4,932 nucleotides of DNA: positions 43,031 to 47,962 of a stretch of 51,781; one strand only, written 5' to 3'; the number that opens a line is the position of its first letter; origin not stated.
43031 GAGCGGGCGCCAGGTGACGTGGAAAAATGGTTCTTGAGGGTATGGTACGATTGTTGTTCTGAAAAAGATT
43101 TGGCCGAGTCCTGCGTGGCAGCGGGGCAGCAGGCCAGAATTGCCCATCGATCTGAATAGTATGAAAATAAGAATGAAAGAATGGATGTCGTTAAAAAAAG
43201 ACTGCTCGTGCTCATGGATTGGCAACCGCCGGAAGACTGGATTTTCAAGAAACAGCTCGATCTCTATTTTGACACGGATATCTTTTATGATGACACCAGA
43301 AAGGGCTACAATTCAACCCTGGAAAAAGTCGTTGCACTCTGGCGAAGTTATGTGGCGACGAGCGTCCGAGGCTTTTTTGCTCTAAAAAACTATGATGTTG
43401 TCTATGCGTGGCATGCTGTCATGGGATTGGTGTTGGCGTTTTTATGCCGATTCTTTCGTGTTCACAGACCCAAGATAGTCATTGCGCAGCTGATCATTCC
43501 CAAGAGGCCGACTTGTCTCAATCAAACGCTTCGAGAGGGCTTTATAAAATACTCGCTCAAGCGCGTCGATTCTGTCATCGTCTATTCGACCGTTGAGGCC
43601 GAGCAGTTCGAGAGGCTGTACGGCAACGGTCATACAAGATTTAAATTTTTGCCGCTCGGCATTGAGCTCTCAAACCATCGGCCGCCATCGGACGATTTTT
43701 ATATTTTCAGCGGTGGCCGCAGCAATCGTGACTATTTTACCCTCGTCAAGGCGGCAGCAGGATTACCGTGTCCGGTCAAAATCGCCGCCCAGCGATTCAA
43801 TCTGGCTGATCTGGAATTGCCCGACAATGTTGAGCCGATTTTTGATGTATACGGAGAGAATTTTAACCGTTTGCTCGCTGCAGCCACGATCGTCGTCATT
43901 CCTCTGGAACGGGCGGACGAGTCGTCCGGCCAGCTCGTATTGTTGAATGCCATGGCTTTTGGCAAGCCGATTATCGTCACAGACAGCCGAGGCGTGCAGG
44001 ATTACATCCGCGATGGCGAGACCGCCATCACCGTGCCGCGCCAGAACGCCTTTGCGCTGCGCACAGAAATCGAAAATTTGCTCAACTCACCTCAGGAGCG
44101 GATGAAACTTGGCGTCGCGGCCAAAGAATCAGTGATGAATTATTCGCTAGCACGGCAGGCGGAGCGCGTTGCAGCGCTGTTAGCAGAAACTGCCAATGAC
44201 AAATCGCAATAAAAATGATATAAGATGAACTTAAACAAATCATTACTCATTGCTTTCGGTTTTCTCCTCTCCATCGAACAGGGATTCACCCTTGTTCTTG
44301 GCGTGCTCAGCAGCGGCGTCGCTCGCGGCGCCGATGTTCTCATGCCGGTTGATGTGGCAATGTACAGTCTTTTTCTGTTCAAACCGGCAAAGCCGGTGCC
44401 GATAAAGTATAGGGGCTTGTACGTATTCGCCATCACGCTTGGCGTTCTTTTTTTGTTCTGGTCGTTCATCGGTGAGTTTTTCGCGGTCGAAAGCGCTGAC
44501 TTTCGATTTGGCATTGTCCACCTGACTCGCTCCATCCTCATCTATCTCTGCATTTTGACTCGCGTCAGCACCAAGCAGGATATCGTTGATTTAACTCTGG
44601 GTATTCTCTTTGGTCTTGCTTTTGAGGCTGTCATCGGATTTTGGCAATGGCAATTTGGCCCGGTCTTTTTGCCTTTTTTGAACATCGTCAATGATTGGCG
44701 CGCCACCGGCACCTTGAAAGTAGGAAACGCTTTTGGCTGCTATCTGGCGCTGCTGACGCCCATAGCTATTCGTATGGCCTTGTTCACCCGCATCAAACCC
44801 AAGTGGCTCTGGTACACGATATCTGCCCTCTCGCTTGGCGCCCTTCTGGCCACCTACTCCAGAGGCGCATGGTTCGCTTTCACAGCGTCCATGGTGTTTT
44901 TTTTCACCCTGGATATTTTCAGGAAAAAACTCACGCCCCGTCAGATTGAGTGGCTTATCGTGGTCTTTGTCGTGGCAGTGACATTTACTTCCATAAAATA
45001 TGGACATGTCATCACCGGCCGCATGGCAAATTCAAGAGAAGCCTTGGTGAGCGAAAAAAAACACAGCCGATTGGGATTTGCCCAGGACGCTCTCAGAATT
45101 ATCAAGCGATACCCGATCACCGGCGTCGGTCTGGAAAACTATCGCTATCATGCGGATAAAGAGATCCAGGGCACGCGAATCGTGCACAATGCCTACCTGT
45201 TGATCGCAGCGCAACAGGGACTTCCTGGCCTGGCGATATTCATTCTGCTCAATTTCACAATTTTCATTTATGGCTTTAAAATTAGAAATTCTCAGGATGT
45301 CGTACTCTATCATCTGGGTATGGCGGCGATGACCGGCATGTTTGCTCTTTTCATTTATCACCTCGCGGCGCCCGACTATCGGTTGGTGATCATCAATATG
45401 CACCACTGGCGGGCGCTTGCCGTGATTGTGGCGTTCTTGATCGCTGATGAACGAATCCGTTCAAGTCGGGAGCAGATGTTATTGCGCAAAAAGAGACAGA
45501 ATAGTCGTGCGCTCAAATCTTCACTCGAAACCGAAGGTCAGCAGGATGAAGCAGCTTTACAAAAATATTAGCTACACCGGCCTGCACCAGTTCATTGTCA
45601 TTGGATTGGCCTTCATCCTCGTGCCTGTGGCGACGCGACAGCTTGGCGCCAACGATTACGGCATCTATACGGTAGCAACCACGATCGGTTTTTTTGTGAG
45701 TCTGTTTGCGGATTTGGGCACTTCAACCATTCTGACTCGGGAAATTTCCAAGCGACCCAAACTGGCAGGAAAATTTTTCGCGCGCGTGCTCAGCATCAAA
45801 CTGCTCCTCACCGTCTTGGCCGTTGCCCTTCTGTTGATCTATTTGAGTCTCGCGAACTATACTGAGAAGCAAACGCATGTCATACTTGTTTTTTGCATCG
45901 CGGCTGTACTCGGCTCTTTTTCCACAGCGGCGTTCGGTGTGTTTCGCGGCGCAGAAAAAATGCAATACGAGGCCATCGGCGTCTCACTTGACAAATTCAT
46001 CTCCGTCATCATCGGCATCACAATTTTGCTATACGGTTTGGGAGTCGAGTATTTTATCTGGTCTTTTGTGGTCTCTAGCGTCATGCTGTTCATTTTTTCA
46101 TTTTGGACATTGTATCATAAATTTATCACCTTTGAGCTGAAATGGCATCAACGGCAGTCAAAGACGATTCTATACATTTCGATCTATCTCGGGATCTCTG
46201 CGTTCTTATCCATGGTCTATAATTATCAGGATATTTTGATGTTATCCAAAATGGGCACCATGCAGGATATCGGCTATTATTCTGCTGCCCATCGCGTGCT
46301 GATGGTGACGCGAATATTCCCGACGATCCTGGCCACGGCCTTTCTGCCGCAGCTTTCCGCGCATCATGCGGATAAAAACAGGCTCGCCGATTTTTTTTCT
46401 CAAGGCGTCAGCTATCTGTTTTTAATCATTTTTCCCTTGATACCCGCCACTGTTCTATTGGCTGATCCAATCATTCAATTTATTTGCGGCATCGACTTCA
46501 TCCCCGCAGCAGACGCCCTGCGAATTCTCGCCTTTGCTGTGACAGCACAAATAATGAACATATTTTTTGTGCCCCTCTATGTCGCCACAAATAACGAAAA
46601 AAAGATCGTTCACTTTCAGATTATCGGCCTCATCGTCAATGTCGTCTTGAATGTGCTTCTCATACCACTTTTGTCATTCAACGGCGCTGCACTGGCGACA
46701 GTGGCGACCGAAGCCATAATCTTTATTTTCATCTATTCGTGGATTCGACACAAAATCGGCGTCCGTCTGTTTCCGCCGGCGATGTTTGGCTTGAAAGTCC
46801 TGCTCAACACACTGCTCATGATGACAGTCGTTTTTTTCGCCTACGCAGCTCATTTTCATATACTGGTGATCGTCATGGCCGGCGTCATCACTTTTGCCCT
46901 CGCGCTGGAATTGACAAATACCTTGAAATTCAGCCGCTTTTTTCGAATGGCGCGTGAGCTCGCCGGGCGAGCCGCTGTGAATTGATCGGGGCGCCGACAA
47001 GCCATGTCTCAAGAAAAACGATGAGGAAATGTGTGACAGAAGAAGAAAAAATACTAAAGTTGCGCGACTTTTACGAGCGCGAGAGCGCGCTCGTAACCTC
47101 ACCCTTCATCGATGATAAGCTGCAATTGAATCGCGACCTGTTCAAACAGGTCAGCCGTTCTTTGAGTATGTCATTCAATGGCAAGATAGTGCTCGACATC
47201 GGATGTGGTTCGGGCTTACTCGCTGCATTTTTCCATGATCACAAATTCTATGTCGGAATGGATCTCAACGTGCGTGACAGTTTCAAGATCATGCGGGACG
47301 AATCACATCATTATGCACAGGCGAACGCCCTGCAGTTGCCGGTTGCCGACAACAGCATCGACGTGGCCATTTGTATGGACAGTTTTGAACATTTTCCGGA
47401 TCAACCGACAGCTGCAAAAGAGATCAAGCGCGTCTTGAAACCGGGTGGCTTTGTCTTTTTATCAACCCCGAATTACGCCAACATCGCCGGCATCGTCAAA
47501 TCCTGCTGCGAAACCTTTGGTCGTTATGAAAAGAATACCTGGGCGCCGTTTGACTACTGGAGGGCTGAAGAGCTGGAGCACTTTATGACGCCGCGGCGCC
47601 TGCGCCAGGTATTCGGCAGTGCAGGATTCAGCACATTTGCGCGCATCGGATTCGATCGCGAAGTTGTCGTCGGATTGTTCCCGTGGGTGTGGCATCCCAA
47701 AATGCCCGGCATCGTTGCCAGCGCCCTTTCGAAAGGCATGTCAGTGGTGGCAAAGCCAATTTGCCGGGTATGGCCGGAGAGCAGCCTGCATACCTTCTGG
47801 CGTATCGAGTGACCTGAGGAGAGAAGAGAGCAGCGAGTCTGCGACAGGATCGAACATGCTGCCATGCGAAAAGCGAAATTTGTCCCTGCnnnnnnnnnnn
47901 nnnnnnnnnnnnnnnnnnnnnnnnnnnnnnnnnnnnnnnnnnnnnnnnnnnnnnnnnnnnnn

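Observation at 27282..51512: Hybrid glycan-assembly supercluster: a Wzx/Wzy pathway interleaved with three GtrB/ArnC-type GT2 genes and three GT-C transferases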

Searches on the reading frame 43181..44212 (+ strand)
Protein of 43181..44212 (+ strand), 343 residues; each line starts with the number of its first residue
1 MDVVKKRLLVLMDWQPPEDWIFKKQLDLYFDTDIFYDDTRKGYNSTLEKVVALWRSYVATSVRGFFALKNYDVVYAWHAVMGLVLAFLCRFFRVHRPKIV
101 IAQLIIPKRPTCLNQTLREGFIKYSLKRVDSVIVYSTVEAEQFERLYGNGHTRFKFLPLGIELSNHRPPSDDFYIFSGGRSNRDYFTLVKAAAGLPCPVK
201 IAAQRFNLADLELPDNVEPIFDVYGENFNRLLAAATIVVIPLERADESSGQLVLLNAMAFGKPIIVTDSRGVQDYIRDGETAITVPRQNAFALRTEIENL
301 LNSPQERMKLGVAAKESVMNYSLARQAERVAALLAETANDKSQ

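Call 5: search_protein_families(library=pfam, proteins=[window:43181-44212:+], max_evalue=0.01)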
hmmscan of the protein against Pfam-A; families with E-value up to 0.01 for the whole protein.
window:43181-44212:+ (343 aa): 5 families
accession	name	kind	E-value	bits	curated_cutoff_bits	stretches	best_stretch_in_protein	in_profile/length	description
PF00534.26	Glycos_transf_1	-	3.2e-16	59.8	26.4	1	209-316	67-171/172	Glycosyl transferases group 1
PF13692.12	Glyco_trans_1_4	-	7.9e-14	52.5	27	1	211-302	55-141/142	Glycosyl transferases group 1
PF13524.12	Glyco_trans_1_2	-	3.5e-05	24.2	25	1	199-327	17-139/144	Glycosyl transferase-like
PF13439.12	Glyco_transf_4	-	0.00046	20.7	28.5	1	62-164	64-169/170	Glycosyltransferase Family 4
PF13579.12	Glyco_trans_4_4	-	0.0011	19.7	29.7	1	59-160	60-158/158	Glycosyl transferase 4-like domain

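Call 21: search_protein_families(library=ncbifam, proteins=[window:43181-44212:+], max_evalue=0.001)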
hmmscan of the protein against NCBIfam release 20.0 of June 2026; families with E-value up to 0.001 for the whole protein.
window:43181-44212:+ (343 aa): 12 families
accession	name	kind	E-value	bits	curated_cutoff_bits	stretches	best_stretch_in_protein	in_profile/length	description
NF041876.1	EPS_EpsE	equivalog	3.6e-13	49.5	400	1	208-328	269-387/389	exopolysaccharide biosynthesis GT4 family glycosyltransferase EpsE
TIGR03449.1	mycothiol_MshA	equivalog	1.4e-09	37.3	462.5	1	229-335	298-401/406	D-inositol-3-phosphate glycosyltransferase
TIGR03088.1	stp2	hypoth_equivalog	7.6e-08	31.8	409.05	1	229-333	267-369/374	TIGR03088 family PEP-CTERM/XrtA system glycosyltransferase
NF038229.1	Glyco4_Geo_Pelo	equivalog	1e-07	31.3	400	1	254-336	254-335/338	GPMC system family 4 glycosyltransferase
TIGR03999.1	thiol_BshA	equivalog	7.5e-06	25.1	273.7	1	226-324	264-360/375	N-acetyl-alpha-D-glucosaminyl L-malate synthase BshA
NF053787.1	GlcN_PG_synth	equivalog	2.3e-05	23.4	480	0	214-319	240-340/361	N-acetylglucosaminyl phosphatidylglycerol synthase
TIGR03087.1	stp1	hypoth_equivalog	2.4e-05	23.7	316.65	1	232-335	295-395/397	TIGR03087 family PEP-CTERM/XrtA system glycosyltransferase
TIGR02149.1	glgA_Coryne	subfamily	7e-05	22.1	302.4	1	227-328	276-381/391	glycogen synthase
TIGR04063.1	stp3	hypoth_equivalog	0.00037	19.5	442.05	1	252-319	309-376/397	TIGR04063 family PEP-CTERM/XrtA system glycosyltransferase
NF038295.1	EPS_HpsP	equivalog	0.00044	19.4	550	1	223-325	276-375/388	hormogonium polysaccharide biosynthesis glycosyltransferase HpsP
NF012028.0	PRK15484.1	subfamily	0.00045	19.4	618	1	229-329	271-370/380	lipopolysaccharide N-acetylglucosaminyltransferase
NF041010.1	glycosy_Agl16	equivalog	0.00059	18.8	575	0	208-335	227-349/352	glycosylation protein Agl16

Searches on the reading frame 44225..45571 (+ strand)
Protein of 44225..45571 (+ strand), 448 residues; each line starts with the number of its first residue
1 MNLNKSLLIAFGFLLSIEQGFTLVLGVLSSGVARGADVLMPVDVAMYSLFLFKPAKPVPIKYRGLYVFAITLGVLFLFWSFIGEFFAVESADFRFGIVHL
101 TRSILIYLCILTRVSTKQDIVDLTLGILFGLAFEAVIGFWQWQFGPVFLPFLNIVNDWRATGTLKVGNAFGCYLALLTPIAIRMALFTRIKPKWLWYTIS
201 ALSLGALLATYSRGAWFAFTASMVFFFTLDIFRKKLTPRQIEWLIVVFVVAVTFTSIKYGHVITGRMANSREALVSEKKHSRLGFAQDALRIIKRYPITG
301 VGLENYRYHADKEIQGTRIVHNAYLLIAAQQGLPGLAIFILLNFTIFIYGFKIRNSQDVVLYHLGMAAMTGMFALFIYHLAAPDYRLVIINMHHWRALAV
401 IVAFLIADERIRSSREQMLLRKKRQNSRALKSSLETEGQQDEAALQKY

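Call 5: search_protein_families(library=pfam, proteins=[window:44225-45571:+], max_evalue=0.01)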
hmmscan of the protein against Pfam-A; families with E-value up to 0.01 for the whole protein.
window:44225-45571:+ (448 aa): 1 family
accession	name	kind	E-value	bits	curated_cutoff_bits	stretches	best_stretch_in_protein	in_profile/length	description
PF04932.20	Wzy_C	-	8.5e-21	74.7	31.7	1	200-340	3-149/149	O-Antigen ligase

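Call 21: search_protein_families(library=ncbifam, proteins=[window:44225-45571:+], max_evalue=0.001)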
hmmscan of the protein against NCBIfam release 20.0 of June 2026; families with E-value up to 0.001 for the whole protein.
window:44225-45571:+ (448 aa): 2 families
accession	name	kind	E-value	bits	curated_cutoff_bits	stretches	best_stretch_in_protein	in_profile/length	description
TIGR00947.1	2A73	equivalog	6.9e-07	28.6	366.4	1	82-374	81-395/425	IctB family putative bicarbonate transporter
NF012031.0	PRK15487.1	equivalog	3.5e-05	23.1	277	1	175-353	170-353/404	O-antigen ligase RfaL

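Call 60: search_solved_structures(query=window:44225-45571:+, max_evalue=10)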
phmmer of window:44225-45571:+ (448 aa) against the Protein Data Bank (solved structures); distinct sequences matched with E-value up to 10: 1.
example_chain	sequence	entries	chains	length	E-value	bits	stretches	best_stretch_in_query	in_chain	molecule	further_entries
8tm0_A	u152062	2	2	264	0.66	12.3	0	118-159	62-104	NKG2-D type II integral membrane protein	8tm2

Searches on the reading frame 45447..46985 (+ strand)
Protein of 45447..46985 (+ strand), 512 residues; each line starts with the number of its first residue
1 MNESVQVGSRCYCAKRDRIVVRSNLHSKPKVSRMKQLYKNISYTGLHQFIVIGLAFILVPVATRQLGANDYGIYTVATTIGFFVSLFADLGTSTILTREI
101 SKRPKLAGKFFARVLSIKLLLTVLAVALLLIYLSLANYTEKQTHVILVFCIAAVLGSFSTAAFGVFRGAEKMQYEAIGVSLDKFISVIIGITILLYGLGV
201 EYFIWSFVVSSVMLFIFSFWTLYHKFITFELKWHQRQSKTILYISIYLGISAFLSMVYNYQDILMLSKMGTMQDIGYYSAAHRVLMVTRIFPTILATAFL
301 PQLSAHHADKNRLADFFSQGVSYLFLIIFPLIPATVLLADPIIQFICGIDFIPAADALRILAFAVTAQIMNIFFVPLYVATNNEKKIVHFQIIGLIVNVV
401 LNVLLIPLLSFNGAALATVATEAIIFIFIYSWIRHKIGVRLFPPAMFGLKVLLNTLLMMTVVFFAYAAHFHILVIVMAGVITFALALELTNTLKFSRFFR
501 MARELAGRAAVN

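Call 5: search_protein_families(library=pfam, proteins=[window:45447-46985:+], max_evalue=0.01)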
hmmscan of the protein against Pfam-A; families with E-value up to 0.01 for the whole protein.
window:45447-46985:+ (512 aa): 4 families
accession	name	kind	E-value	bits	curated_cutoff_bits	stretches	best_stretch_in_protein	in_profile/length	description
PF01943.22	Polysacc_synt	-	8.8e-32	111.1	28.2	1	38-304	2-271/274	Polysaccharide biosynthesis protein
PF13440.11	Polysacc_synt_3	-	9e-25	87.9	23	1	63-353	3-290/293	Polysaccharide biosynthesis protein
PF03023.19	MurJ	-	1.5e-10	40.8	27.4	1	98-471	47-437/451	Lipid II flippase MurJ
PF01554.23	MatE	-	5.3e-05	23.4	24.9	1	250-404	4-161/161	MatE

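Call 21: search_protein_families(library=ncbifam, proteins=[window:45447-46985:+], max_evalue=0.001)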
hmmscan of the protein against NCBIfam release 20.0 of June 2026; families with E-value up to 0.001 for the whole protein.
window:45447-46985:+ (512 aa): 4 families
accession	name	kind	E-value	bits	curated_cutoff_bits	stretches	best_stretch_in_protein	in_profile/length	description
NF041871.1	Wzx_EPS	equivalog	9e-19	67.5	800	1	54-426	19-391/492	exopolysaccharide biosynthesis flippase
TIGR01695.1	murJ_mviN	equivalog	4.5e-12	45.5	235.55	1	95-486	66-492/506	murein biosynthesis integral membrane protein MurJ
NF007773.0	PRK10459.1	equivalog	3.5e-06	26.3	273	1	42-491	12-468/492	MOP flippase family protein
NF041503.1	WZX_like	subfamily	1.5e-05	24.3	300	1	111-412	96-403/429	O-unit flippase-like protein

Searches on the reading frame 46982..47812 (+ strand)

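Call 5: search_protein_families(library=pfam, proteins=[window:46982-47812:+], max_evalue=0.01)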
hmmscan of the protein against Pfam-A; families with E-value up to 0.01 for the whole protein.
window:46982-47812:+ (276 aa): 10 families
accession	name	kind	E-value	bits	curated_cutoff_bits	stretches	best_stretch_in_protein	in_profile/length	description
PF13489.12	Methyltransf_23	-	1.1e-21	77.7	27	1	49-217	5-160/164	Methyltransferase domain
PF08241.18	Methyltransf_11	-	1.7e-19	70.7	21.2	1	71-159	1-94/95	Methyltransferase domain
PF13649.12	Methyltransf_25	-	6.8e-16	59.2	27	1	70-156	1-97/97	Methyltransferase domain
PF13847.12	Methyltransf_31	-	1.4e-12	48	27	1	66-177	3-127/145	Methyltransferase domain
PF08242.18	Methyltransf_12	-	5.6e-12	46.7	30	1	71-157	1-97/98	Methyltransferase domain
PF01209.24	Ubie_methyltran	-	1.9e-09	37.6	20.1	1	52-160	33-151/233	ubiE/COQ5 methyltransferase family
PF05148.21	Methyltransf_8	-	1.9e-07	31.6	27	1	57-160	63-156/219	Hypothetical methyltransferase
PF03141.22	Methyltransf_29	-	0.00021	20.5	23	1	60-165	111-222/506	Putative S-adenosyl-L-methionine-dependent methyltransferase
PF01555.25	N6_N4_Mtase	-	0.0054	17.1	26.7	0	145-182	36-73/221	DNA methylase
PF02390.23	Methyltransf_4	-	0.0067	16.4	24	0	68-106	3-44/173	Putative methyltransferase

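Call 21: search_protein_families(library=ncbifam, proteins=[window:46982-47812:+], max_evalue=0.001)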
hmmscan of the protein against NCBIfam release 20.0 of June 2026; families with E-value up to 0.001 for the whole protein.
window:46982-47812:+ (276 aa): 29 families (the best 25 are shown)
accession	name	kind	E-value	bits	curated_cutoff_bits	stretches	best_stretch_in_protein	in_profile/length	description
NF045667.1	MTase_DVU1556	equivalog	2.6e-13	49.9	155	1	66-161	22-120/213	DVU_1556 family methyltransferase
TIGR02072.1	BioC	equivalog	3.6e-13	49.9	184.95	1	61-186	31-156/244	malonyl-ACP O-methyltransferase BioC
TIGR01983.1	UbiG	equivalog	4.7e-12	45.7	102.95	1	42-171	32-162/228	bifunctional 2-polyprenyl-6-hydroxyphenol methylase/3-demethylubiquinol 3-O-methyltransferase UbiG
TIGR01934.1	MenG_MenH_UbiE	subfamily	7.3e-11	41.8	158.35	1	55-219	28-206/223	ubiquinone/menaquinone biosynthesis methyltransferase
NF045825.1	FAmtase_mtf2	equivalog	7.3e-11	41.8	400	1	45-159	39-157/248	fatty-acid O-methyltransferase Mtf2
NF045823.1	PthPhpthDimycoMt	equivalog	9.1e-11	41.4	300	1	52-159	54-165/256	phthiotriol/phenolphthiotriol dimycocerosates methyltransferase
NF041537.1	ArsM_AhpD_UU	exception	5.1e-10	38.6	510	1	61-160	71-180/345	arsenite methyltransferase/AhpD domain selenoprotein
NF001244.0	PRK00216.1-5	equivalog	1.3e-09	37.8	216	1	60-218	42-217/236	bifunctional demethylmenaquinone methyltransferase/2-methoxy-6-polyprenyl-1,4-benzoquinol methylase UbiE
NF041536.1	ArsM_DUF2284_UU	exception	1.1e-08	33.9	575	1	63-161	73-181/459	arsenite methyltransferase/DUF2284 domain selenoprotein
NF047649.1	MTase_UXPK_star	exception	7.3e-08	31.8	460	1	60-160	71-181/283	methyltransferase/UXPK-star double selenoprotein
NF007610.0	PRK10258.1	equivalog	8.9e-08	31.8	342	1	68-162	44-140/251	malonyl-ACP O-methyltransferase BioC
NF001243.0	PRK00216.1-4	equivalog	8.1e-07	28.6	235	1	108-221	99-218/237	demethylmenaquinone methyltransferase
NF008300.0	PRK11088.1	equivalog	1e-06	28.5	303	1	61-168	78-187/272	23S rRNA (guanine(745)-N(1))-methyltransferase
NF038099.1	AsSugarArsM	exception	1.1e-06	28.1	400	1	112-163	121-174/321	arsenosugar biosynthesis arsenite methyltransferase ArsM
NF052510.1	methyltran_MpqE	exception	1.4e-06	27.9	335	1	55-157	35-148/234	methyl-plastoquinone biosynthesis methyltransferase MpqE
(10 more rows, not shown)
